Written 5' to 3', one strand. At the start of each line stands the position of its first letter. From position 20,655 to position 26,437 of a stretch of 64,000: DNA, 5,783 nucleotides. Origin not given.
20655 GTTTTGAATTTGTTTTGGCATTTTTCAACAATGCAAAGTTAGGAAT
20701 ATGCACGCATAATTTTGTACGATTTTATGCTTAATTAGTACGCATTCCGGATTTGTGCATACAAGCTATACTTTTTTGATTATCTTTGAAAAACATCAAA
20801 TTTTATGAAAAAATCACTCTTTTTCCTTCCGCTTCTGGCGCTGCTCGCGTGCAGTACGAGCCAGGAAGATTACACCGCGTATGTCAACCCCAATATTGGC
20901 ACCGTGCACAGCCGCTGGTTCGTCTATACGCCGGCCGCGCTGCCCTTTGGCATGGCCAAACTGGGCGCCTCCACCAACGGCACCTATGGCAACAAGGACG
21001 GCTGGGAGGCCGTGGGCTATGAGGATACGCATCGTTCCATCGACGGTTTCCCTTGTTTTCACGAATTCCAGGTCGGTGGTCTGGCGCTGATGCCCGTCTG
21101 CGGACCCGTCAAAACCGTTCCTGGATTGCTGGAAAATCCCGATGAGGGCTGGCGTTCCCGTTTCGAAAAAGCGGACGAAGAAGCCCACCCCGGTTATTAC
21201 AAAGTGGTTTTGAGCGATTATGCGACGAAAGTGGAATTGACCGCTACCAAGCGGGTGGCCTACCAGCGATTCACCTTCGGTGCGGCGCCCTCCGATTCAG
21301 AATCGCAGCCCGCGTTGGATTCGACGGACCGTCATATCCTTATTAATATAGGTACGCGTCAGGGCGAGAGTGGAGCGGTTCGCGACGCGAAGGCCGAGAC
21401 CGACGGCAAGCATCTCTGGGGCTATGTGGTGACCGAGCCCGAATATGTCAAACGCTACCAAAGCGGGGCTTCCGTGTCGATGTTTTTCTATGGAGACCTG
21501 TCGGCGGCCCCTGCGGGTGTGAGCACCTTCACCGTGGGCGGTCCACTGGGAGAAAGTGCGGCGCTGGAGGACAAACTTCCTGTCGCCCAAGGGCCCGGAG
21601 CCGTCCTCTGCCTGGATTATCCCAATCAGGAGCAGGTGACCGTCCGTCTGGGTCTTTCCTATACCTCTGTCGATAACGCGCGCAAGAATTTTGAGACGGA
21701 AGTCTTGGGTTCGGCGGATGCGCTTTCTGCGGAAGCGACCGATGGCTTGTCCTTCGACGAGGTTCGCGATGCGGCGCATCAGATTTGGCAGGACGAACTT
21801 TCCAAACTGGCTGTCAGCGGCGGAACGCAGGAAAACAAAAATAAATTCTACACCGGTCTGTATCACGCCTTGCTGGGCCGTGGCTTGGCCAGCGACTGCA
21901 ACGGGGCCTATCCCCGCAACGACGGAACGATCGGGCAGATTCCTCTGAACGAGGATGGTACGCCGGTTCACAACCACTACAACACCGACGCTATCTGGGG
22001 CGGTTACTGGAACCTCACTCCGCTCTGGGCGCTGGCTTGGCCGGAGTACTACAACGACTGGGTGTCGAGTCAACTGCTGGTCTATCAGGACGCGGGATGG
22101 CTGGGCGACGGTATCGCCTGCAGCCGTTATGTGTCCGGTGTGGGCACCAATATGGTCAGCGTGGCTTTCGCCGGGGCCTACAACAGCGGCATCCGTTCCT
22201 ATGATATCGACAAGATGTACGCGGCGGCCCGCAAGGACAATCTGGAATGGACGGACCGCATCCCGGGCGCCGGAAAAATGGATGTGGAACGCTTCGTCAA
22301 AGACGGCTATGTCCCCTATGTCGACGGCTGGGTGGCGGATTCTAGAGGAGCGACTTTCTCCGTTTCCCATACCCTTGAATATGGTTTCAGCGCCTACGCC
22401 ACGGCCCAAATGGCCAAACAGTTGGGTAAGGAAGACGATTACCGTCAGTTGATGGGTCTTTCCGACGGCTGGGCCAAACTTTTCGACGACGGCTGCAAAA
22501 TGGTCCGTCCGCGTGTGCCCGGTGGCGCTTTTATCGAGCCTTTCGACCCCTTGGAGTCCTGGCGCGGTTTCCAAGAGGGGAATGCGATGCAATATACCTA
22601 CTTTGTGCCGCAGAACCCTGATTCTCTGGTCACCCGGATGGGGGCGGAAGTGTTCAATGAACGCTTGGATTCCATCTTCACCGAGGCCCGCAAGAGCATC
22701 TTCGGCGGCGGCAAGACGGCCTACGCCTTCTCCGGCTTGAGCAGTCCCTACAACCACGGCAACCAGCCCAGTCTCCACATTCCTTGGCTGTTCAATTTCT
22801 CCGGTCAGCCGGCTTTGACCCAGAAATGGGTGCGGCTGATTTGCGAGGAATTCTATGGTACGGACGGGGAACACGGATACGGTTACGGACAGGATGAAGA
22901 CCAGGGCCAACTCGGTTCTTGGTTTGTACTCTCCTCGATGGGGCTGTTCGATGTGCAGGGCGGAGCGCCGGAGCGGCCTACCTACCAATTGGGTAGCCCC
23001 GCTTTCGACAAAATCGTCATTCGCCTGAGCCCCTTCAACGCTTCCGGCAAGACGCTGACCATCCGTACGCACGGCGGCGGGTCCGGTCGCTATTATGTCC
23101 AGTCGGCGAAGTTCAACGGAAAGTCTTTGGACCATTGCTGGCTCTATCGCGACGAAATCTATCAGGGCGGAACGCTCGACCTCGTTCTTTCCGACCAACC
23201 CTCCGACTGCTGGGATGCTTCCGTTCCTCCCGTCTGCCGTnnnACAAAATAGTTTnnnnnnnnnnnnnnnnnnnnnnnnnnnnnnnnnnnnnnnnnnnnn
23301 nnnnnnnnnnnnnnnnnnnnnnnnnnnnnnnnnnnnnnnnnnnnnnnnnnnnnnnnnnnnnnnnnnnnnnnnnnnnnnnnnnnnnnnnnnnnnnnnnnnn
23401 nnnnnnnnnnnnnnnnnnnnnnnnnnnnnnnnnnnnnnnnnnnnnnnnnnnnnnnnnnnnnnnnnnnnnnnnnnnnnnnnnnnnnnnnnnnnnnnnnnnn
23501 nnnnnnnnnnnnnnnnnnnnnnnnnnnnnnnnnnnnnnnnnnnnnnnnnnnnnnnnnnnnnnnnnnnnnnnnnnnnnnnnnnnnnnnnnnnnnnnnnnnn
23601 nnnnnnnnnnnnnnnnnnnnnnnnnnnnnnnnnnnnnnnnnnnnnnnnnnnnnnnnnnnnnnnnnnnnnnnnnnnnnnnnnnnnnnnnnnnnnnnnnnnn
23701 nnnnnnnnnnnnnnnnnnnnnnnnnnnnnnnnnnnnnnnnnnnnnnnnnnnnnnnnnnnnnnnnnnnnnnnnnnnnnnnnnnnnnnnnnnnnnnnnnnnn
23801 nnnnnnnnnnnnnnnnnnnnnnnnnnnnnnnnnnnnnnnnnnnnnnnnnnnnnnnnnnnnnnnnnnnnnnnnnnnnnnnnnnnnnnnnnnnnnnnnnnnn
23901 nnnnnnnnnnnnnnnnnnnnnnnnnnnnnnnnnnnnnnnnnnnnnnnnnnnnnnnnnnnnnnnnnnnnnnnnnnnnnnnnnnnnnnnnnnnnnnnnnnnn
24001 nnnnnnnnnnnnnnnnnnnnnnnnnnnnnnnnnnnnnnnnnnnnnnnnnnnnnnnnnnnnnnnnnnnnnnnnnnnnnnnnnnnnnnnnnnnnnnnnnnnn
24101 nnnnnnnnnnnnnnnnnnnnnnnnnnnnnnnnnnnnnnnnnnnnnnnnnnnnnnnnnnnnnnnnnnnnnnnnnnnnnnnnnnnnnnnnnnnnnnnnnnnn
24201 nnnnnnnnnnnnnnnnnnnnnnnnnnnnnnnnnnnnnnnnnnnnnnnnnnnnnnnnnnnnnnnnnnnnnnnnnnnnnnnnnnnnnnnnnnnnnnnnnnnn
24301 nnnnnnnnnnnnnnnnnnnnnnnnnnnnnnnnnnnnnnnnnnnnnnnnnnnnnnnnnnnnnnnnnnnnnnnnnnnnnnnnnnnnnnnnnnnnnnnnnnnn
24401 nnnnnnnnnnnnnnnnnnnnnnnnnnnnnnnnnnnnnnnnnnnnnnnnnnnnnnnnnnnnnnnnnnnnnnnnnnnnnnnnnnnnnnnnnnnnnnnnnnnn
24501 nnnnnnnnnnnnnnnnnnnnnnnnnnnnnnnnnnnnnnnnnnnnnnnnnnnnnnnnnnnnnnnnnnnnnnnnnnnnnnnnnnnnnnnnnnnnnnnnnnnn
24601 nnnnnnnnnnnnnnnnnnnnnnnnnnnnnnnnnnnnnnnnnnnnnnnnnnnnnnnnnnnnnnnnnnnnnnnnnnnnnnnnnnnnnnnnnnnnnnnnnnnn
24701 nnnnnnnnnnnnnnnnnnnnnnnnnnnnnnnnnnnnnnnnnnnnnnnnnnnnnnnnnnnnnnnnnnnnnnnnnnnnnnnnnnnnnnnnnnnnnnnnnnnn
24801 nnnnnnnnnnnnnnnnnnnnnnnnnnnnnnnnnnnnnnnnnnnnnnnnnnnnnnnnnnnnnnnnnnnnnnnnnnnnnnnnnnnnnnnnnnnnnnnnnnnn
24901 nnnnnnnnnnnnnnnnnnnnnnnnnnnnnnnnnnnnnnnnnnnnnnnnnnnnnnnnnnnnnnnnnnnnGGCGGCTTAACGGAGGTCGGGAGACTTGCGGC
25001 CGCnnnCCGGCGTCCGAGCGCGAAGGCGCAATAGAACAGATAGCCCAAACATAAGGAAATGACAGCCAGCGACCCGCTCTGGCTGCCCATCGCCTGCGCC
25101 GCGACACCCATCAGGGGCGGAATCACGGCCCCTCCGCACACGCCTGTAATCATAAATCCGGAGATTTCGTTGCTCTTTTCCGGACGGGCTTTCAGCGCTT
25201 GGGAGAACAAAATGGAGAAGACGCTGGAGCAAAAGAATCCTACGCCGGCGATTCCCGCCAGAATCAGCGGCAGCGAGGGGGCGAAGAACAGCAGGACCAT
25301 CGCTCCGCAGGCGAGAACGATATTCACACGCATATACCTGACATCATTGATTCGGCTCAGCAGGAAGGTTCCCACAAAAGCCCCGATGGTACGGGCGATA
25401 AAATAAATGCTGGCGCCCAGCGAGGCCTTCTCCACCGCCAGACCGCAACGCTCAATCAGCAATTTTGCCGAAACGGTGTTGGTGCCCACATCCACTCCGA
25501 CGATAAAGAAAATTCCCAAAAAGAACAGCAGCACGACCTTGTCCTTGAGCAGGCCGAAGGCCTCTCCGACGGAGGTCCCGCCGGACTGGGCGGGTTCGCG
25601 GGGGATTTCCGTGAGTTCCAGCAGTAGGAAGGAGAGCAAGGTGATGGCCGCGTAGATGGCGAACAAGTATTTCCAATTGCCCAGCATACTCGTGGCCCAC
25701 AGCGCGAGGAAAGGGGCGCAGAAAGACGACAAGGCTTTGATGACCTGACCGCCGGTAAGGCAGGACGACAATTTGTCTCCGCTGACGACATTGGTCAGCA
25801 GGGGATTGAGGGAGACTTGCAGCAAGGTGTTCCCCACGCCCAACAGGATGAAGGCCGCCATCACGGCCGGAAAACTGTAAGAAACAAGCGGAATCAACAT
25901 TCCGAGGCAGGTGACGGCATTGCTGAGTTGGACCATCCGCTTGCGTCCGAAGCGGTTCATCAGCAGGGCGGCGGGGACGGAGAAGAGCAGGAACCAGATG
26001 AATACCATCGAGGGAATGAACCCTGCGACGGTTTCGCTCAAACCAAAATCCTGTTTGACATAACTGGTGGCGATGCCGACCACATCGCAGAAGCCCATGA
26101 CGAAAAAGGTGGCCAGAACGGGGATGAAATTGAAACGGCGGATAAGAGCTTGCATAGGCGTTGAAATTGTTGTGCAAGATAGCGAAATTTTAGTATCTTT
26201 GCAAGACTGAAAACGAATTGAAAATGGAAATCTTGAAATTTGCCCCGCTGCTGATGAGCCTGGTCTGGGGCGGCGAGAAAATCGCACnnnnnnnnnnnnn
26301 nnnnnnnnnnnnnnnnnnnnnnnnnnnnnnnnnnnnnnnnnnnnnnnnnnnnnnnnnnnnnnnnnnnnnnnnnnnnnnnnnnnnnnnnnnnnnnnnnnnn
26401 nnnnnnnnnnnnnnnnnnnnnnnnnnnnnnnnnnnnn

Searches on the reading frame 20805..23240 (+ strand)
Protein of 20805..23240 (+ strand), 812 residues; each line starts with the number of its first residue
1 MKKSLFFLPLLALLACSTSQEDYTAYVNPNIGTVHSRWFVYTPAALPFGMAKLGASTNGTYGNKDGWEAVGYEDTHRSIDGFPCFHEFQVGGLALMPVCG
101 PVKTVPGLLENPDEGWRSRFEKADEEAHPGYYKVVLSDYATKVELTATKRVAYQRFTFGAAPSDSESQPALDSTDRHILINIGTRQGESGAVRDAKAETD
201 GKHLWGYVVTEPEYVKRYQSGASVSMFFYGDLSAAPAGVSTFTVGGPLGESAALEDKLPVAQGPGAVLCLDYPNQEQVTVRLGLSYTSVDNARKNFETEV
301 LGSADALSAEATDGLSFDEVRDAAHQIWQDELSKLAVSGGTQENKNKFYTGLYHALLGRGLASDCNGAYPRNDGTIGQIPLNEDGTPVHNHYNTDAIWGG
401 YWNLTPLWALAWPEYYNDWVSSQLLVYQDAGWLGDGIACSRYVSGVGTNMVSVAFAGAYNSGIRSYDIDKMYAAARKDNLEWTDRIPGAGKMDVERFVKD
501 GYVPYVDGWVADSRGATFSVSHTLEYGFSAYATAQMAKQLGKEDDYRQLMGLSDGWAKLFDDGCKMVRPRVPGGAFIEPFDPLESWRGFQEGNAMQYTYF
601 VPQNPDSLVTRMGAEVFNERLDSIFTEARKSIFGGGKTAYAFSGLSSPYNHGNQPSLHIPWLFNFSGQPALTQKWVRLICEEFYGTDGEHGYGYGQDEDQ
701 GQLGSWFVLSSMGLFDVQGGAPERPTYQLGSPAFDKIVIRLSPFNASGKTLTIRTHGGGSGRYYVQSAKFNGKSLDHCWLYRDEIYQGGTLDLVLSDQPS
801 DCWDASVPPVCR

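Call 67: search_protein_families(library=pfam, max_evalue=0.00001, proteins=[window:20805-23240:+])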
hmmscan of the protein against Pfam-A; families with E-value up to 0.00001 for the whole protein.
window:20805-23240:+ (812 aa): 2 families
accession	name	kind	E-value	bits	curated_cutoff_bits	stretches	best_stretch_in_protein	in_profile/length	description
PF07971.18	Glyco_hydro_92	-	6.5e-125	418.2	24.6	1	306-796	5-463/464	Glycosyl hydrolase family 92 catalytic domain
PF17678.7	Glyco_hydro_92N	-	6.2e-46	157.6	34.5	1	26-285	1-236/236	Glycosyl hydrolase family 92 N-terminal domain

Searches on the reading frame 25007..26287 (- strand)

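Call 68: search_protein_families(library=pfam, max_evalue=0.00001, proteins=[window:25007-26287:-])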
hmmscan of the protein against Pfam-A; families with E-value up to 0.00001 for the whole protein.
window:25007-26287:- (427 aa): 1 family
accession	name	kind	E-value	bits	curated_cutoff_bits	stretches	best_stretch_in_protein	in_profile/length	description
PF07690.21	MFS_1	-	5.3e-32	111.5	33.4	1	58-389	3-345/347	Major Facilitator Superfamily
